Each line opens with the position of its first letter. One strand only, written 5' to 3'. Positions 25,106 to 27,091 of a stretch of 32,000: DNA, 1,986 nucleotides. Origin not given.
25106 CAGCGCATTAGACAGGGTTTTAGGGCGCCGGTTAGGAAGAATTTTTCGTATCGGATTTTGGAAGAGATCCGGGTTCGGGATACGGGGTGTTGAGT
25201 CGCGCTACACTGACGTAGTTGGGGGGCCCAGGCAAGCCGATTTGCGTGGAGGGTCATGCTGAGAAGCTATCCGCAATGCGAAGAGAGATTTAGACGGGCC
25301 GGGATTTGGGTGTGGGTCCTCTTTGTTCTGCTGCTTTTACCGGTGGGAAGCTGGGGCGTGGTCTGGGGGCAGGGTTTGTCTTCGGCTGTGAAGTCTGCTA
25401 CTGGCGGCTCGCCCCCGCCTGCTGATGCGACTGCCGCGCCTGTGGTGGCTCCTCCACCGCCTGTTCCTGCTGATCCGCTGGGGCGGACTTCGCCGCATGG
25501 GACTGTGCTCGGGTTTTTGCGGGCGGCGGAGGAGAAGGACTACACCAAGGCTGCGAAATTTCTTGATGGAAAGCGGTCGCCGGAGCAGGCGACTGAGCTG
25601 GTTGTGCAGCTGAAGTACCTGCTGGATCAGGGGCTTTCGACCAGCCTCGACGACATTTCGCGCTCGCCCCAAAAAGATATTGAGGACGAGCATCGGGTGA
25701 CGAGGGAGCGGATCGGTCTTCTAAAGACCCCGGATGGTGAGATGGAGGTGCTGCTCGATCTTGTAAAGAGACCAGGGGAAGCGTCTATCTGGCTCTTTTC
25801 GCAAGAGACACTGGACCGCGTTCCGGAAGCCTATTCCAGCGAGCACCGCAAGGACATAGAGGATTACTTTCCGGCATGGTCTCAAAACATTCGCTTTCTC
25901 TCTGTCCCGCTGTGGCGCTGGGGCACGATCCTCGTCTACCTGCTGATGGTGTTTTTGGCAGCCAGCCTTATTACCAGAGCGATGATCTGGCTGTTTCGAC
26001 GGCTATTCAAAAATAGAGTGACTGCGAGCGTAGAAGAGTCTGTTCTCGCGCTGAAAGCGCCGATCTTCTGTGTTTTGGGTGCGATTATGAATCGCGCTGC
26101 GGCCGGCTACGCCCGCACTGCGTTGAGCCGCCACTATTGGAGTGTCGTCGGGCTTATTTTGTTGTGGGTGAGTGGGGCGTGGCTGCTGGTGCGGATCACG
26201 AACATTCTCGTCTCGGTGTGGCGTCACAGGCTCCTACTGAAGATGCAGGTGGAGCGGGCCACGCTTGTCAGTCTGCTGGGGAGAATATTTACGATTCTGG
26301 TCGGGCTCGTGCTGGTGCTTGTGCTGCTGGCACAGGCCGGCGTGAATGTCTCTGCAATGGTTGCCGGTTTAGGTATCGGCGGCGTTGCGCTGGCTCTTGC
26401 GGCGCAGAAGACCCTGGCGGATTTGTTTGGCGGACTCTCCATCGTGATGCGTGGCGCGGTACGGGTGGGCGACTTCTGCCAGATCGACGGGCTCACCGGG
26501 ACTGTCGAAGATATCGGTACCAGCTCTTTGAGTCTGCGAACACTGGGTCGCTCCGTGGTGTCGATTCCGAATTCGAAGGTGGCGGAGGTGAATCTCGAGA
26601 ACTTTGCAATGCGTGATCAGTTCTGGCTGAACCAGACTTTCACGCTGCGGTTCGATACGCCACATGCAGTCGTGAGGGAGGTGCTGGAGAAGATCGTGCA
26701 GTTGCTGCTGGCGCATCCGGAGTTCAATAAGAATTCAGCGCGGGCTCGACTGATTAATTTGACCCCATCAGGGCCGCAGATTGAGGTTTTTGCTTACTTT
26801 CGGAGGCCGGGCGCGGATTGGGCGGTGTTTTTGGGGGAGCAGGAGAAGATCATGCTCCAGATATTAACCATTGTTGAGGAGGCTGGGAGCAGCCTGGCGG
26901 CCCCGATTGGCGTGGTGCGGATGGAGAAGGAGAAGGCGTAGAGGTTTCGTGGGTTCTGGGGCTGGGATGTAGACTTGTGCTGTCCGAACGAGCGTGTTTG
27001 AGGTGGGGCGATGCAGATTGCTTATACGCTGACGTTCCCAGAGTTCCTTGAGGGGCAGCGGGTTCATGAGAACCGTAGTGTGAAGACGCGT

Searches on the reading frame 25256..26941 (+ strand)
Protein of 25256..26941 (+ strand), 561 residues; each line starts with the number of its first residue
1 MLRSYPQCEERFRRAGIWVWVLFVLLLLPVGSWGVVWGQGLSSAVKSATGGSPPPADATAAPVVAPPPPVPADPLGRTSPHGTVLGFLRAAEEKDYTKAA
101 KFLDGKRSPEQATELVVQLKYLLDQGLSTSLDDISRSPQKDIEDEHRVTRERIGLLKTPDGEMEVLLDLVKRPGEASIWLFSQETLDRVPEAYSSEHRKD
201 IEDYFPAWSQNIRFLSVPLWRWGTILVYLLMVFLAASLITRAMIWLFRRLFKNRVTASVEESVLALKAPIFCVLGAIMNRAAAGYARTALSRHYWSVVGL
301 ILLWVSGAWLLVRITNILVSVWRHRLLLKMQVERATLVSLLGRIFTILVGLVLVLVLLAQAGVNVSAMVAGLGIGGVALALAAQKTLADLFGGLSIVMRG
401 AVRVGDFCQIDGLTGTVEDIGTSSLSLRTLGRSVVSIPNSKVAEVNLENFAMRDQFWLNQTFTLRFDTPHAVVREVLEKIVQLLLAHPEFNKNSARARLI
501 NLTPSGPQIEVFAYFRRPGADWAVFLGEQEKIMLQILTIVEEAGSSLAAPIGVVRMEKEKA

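Call 4: search_protein_families(library=pfam, proteins=[window:25256-26941:+], max_evalue=0.1)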
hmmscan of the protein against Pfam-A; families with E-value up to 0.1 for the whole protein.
window:25256-26941:+ (561 aa): 2 families
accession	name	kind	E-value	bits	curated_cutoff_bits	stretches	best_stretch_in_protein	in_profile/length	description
PF00924.24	MS_channel_2nd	-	2.3e-15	56.9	20.2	1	386-450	2-66/68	Mechanosensitive ion channel, beta-domain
PF21088.3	MS_channel_1st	-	7.2e-06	26.3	23.1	1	344-384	2-42/42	Mechanosensitive ion channel, transmembrane helices 2/3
